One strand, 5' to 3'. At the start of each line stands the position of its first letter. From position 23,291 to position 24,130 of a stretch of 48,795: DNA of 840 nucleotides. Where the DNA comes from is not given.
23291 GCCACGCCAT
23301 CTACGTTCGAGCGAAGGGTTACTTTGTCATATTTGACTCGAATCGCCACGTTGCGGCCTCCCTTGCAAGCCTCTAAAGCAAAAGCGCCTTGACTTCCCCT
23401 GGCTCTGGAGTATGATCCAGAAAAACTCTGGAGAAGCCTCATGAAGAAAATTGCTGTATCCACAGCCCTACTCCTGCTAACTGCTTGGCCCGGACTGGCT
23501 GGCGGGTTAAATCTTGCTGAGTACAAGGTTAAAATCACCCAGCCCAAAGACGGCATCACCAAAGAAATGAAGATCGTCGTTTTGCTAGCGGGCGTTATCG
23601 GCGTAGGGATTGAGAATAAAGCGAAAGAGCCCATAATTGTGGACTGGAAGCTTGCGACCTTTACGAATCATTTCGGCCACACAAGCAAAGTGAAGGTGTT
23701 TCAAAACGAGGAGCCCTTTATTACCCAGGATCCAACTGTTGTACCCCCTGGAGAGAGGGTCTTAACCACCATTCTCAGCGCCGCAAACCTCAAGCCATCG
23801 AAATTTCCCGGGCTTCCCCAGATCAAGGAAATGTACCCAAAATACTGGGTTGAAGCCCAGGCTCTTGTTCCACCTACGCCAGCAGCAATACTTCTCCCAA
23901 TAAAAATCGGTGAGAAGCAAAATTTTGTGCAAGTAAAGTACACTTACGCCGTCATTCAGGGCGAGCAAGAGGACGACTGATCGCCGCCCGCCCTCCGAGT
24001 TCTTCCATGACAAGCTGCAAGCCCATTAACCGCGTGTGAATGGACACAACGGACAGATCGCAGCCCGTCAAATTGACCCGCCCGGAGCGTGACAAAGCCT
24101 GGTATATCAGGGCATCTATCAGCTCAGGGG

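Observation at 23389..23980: Opposite-strand moron with consensus promoter and a secreted product inserted between the tail chaperone genes and the tape-measure gene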

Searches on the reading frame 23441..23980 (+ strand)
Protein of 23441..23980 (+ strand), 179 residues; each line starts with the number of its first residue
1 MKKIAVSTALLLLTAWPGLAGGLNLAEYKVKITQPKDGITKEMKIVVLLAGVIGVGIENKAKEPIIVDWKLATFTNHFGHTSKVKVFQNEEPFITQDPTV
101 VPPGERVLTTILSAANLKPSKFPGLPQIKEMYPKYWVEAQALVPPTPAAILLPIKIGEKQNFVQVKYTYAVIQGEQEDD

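Call 7: search_protein_families(library=pfam, proteins=[window:23441-23980:+], max_evalue=0.1)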
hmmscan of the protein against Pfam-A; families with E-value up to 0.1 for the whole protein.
window:23441-23980:+ (179 aa): 0 families

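Call 8: search_protein_families(library=phrogs, proteins=[window:23441-23980:+], max_evalue=0.1)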
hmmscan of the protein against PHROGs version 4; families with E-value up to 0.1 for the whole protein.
window:23441-23980:+ (179 aa): 0 families

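Call 10: search_dna_similar(query=window:23441-23980:+, collection=phages, mode=protein, max_evalue=1)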
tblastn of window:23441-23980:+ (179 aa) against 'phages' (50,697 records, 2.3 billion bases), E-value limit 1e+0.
No match.

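Call 11: find_homologous_proteins(query=window:23441-23980:+, max_evalue=0.01)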
Query window:23441-23980:+ (179 aa): 2 proteins with E <= 0.01 among 357 candidates.
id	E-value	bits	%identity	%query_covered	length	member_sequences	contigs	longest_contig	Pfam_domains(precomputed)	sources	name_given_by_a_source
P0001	7.1e-112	389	100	100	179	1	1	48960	-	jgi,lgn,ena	-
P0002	2.3e-74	267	65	100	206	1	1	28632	-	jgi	jgi:hypothetical protein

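Call 12: find_encoding_contigs(protein=P0002, flank=10000)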
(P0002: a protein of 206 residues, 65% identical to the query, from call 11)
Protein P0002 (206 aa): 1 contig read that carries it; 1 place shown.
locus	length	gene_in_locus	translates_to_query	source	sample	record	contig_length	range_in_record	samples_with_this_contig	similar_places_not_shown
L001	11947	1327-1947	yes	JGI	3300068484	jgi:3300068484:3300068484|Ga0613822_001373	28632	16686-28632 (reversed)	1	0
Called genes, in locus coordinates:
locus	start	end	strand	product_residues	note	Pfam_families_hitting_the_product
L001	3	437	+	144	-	?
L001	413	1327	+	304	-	PF25575:TPR_BSK1_C (faint), PF00515:TPR_1 (faint), PF13428:TPR_14 (faint), PF07719:TPR_2 (faint)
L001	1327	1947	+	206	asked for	-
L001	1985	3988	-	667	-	PF00239:Resolvase, PF13560:HTH_31 (faint), PF07508:Recombinase, PF12844:HTH_19 (faint), PF01381:HTH_3 (faint)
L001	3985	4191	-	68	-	-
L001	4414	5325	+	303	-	-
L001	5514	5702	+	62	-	-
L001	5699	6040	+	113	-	-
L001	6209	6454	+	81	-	-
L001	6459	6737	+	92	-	-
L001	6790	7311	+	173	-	-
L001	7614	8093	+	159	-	-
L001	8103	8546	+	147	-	-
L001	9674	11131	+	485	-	PF13250:SNIPE, PF10544:T5orf172, PF13455:MUG113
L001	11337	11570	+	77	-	-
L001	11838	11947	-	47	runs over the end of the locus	-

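Call 13: find_encoding_contigs(protein=P0001, flank=10000)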
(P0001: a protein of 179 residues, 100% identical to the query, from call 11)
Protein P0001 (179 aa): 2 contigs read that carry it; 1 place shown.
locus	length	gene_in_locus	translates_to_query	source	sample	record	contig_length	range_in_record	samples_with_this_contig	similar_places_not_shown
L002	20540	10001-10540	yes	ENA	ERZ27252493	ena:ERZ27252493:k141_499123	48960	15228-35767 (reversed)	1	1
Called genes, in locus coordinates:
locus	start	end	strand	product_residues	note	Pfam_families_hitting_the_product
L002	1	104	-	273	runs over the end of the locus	-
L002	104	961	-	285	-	-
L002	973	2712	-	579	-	-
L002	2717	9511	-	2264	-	PF10145:PhageMin_Tail, PF01551:Peptidase_M23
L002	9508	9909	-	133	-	-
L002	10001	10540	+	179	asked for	-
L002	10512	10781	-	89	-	-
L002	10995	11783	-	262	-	-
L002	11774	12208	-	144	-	-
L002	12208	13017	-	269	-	-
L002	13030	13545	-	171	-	-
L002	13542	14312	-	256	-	-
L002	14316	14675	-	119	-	-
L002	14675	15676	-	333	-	PF09950:Major_capside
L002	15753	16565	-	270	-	PF22758:Phage_cement (weak)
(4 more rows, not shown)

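Call 21: predict_structure(alignment_id=A1)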
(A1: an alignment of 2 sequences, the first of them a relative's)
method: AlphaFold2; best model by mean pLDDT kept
length: 179 residues; sequences in the alignment: 2
mean_pLDDT: 39.1   pTM: 0.37
mean pLDDT of the five models: 39.1, 33.2, 31.2, 28.4, 26.3
residues with pLDDT >= 90: 0; 70-90: 1; 50-70: 42; < 50: 136
segments of 3 or more residues with pLDDT < 50: 1-54, 75-96, 108-147, 163-179
pLDDT, mean of each block of 10 residues (from residue 1): 32 29 27 28 31 49 64 48 42 47 56 33 25 27 40 54 46 27
secondary structure, 60 per line:
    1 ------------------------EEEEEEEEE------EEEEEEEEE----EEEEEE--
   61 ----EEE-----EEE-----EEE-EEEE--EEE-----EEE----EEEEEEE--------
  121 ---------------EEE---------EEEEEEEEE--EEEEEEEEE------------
elements in order: E25-33 E40-48 E53-58 E65-67 E73-75 E81-83 E85-88 E91-93 E99-101 E106-112 E136-138 E148-156 E159-167

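Call 22: search_protein_representatives(alignment_id=A1)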
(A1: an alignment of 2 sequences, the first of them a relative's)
Query: 2 sequences, 206 profile positions. Proteins with E-value up to 0.001 (for the whole library): 5; up to 1e-10: 2; up to 1e-30: 1. The best 5 are listed.
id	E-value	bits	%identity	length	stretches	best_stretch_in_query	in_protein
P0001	6.6e-111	385.0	-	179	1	12-190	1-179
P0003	2.0e-17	79.7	-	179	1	12-190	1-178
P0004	3.0e-09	52.9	-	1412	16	92-125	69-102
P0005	7.7e-08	48.3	-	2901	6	96-125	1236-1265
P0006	2.9e-07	46.4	-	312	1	53-179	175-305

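Call 27: find_homologous_proteins(query=A2, max_evalue=0.01)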
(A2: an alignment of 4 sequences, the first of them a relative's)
Query A2 (4 sequences) (179 aa, profile of the alignment): 11 proteins with E <= 0.01 among 4054 candidates.
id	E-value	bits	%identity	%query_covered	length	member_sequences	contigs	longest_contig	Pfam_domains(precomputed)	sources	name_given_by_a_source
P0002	6.8e-86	305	65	100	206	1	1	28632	-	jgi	jgi:hypothetical protein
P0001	1.4e-85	304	100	100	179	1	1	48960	-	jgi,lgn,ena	-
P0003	9.7e-72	258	33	99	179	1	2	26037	-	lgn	-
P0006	1.8e-47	179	31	70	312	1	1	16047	-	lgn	-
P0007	1.0e-16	79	33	31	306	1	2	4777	-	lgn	-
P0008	6.9e-16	77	26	70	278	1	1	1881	-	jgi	jgi:hypothetical protein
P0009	3.9e-12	64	32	28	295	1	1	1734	-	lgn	-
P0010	3.7e-8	51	28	36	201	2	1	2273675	-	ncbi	ncbi:hypothetical protein [Chryseobacterium sp. A321]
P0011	2.1e-7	49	26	42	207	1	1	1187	-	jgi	jgi:hypothetical protein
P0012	8.0e-7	47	20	61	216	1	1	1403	-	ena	-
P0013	5.8e-6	44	24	28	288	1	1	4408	-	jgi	jgi:hypothetical protein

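Call 28: find_encoding_contigs(protein=P0003, flank=10000, max_places=3)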
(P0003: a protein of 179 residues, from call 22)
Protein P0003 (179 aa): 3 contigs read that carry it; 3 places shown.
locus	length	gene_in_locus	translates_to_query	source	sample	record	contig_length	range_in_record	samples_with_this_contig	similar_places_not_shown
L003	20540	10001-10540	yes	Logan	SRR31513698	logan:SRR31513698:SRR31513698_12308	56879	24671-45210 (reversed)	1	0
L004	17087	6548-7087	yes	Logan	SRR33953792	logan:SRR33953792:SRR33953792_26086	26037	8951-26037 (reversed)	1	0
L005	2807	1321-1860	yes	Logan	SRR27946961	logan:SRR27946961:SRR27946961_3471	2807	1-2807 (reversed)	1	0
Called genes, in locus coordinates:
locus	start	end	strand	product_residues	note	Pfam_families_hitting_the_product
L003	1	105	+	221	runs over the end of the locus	-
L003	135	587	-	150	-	PF00082:Peptidase_S8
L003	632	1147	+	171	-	-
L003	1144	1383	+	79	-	-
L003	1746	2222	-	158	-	-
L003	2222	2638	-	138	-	-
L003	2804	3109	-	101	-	-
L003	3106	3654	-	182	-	PF12385:Peptidase_C70 (weak), PF13529:Peptidase_C39_2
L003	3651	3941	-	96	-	-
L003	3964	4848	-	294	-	-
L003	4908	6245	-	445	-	-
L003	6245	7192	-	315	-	-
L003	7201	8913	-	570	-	-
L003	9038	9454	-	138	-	-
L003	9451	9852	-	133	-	PF21732:DUF6864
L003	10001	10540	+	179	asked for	-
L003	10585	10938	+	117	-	PF13698:DUF4156 (weak)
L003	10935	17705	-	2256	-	PF10145:PhageMin_Tail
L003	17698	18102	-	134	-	-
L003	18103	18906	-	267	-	-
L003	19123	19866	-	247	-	-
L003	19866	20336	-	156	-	-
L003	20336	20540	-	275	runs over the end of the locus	-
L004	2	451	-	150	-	?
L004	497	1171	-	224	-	-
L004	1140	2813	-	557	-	-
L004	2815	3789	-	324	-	-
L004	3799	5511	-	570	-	-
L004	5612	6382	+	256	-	-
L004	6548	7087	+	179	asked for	-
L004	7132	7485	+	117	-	PF13698:DUF4156 (weak)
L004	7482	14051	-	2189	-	PF10145:PhageMin_Tail, PF01551:Peptidase_M23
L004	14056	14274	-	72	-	-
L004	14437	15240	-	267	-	-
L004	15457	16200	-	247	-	-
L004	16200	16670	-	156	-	-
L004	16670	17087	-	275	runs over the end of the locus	-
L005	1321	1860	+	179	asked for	-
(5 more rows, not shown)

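Call 29: find_encoding_contigs(protein=P0006, flank=8000, max_places=3)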
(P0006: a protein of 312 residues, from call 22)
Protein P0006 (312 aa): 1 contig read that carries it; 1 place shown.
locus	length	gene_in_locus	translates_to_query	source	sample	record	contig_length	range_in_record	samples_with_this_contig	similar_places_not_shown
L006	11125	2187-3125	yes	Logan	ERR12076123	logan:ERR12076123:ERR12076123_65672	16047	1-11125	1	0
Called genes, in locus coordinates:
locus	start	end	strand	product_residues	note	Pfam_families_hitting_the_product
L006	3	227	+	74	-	?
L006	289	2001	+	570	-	PF03235:GmrSD_N, PF07510:GmrSD_C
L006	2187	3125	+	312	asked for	-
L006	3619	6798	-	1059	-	PF01326:PPDK_N, PF00391:PEP-utilizers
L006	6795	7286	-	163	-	PF01451:LMWPc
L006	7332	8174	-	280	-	PF02596:DUF169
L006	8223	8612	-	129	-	PF01925:TauE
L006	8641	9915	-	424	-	PF01925:TauE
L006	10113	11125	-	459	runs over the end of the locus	PF00072:Response_reg, PF00158:Sigma54_activat, PF13191:AAA_16 (weak), PF14532:Sigma54_activ_2, PF07728:AAA_5 (weak), PF25601:AAA_lid_14, PF02954:HTH_8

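Call 31: find_related_loci(query=A2, collection=viral_contigs, flank=10000)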
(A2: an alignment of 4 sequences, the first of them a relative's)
Query A2 (179 aa) in viral_contigs; peptide patterns used: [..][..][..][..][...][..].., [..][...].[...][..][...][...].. (x = any residue, [..] = any of these).
105 stretches matched a pattern, but none encodes a relative of the query by tblastn (E <= 1e-3).

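Call 32: find_related_loci(query=A2, collection=genome_contigs, flank=10000)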
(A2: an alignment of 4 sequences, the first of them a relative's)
Query A2 (179 aa) in genome_contigs; peptide patterns used: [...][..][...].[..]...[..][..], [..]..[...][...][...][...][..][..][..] (x = any residue, [..] = any of these).
289 stretches matched a pattern, but none encodes a relative of the query by tblastn (E <= 1e-3).

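Call 38: find_homologous_proteins(query=A3, max_evalue=0.001)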
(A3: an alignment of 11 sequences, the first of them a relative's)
Query A3 (11 sequences) (179 aa, profile of the alignment): 17 proteins with E <= 0.001 among 8000 candidates.
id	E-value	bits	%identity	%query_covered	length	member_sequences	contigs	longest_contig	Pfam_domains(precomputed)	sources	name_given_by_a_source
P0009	9.9e-67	243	32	28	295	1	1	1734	-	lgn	-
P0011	1.0e-63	233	26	42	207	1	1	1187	-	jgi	jgi:hypothetical protein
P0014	8.9e-63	230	30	28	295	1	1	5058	-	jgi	-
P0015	1.9e-61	226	25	60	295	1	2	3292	-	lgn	-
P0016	9.7e-60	220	28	31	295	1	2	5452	PF11906.14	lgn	-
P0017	3.1e-59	218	29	28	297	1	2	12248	PF11906.14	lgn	-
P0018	6.2e-58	214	27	59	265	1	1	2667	-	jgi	-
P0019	1.4e-56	210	30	28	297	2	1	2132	-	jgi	jgi:hypothetical protein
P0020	3.0e-56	209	26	59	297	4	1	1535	-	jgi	-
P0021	4.4e-56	208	30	28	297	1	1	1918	-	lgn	-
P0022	3.2e-54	202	28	58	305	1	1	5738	-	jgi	jgi:hypothetical protein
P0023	1.3e-53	200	23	68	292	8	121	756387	-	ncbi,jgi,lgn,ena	jgi:hypothetical protein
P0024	4.4e-50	188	29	36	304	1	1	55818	-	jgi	jgi:hypothetical protein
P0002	3.4e-42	163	65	100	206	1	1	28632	-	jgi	jgi:hypothetical protein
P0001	9.1e-41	158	100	100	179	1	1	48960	-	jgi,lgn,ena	-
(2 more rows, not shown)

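Call 47: predict_structure(alignment_id=A4)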
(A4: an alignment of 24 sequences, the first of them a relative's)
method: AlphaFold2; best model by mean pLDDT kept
length: 179 residues; sequences in the alignment: 24
mean_pLDDT: 86.7   pTM: 0.77
mean pLDDT of the five models: 86.7, 86.7, 83.7, 82.5, 77.4
residues with pLDDT >= 90: 120; 70-90: 36; 50-70: 15; < 50: 8
segments of 3 or more residues with pLDDT < 50: 1-3, 15-19
pLDDT, mean of each block of 10 residues (from residue 1): 51 49 86 82 93 96 97 95 90 87 97 92 87 92 89 96 95 86
secondary structure, 60 per line:
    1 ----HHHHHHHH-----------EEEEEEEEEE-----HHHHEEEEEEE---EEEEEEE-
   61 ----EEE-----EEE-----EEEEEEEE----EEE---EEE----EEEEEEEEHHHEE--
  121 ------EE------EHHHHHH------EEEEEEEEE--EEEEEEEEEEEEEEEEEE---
elements in order: H5-12 E24-33 H39-42 E43-49 E53-59 E65-67 E73-75 E81-88 E93-95 E99-101 E106-113 H136-141 E148-156 E159-176

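Call 49: search_protein_families(library=pfam, alignment_id=A4, max_evalue=0.1)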
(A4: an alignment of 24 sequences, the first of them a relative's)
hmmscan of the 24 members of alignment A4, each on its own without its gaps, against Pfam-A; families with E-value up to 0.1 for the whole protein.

A. member 1, P0001 (179 aa): 0 families

B. families by the number of members that match (of 24 scanned): 4 families
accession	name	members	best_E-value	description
PF11906.13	DUF3426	9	2e-06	Protein of unknown function (DUF3426)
PF07532.17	Big_4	1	0.025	Bacterial Ig-like domain (group 4)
PF04972.22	BON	1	0.046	BON domain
PF21934.1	Yop-YscD_ppl_3rd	1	0.05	YscD/CdsD-like Bon-like domain 3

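Call 58: fold_search(model_id=the predicted structure, library=viral)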
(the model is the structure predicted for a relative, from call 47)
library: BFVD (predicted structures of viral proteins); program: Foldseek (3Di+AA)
matches with E <= 10: 925; with E <= 0.001: 1
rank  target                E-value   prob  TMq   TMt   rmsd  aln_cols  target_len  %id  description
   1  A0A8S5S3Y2            2.4e-05  1.00  0.51  0.52   9.2       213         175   14  Lysis protein [Siphoviridae sp. ctxYv12]
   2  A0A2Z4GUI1            3.9e-03  1.00  0.37  0.38  21.8       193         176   12  (no name in the UniProt tables at hand)
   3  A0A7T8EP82            6.2e-03  1.00  0.29  0.45   9.5       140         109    8  (no name in the UniProt tables at hand)
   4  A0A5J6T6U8            6.2e-03  0.99  0.33  0.34   8.7       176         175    7  (no name in the UniProt tables at hand)
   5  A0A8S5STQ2            6.2e-03  0.98  0.30  0.33   9.4       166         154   11  Thiamine pyridinylase I [Phage sp. ctcqm2]
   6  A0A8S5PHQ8            1.3e-02  0.84  0.22  0.17  21.2       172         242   11  Uncharacterized protein [Siphoviridae sp. ctUGQ45]
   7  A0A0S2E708            1.4e-02  0.66  0.25  0.11  15.8       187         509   10  Uncharacterized protein [White spot syndrome virus]
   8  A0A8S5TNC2            1.6e-02  0.18  0.16  0.15  23.0       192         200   10  Uncharacterized protein [Siphoviridae sp. ctamP19]
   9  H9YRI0                1.8e-02  0.54  0.26  0.25  17.4       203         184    9  (no name in the UniProt tables at hand)
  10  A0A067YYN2            2.0e-02  0.80  0.26  0.35  12.7       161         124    7  Uncharacterized protein [Escherichia phage vB_EcoS_AHP42]
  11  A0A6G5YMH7            2.0e-02  0.51  0.23  0.13  19.8       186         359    8  (no name in the UniProt tables at hand)
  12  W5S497                2.2e-02  0.51  0.23  0.20  13.9       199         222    8  Uncharacterized protein [Pithovirus sibericum]
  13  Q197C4                2.4e-02  0.13  0.13  0.11  21.8       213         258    8  Uncharacterized protein 036R [Invertebrate iridescent virus 3]
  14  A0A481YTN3            3.1e-02  0.66  0.23  0.16  11.5       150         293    8  Uncharacterized protein [Marseillevirus LCMAC101]
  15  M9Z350                3.1e-02  0.28  0.16  0.12  13.9       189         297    9  (no name in the UniProt tables at hand)
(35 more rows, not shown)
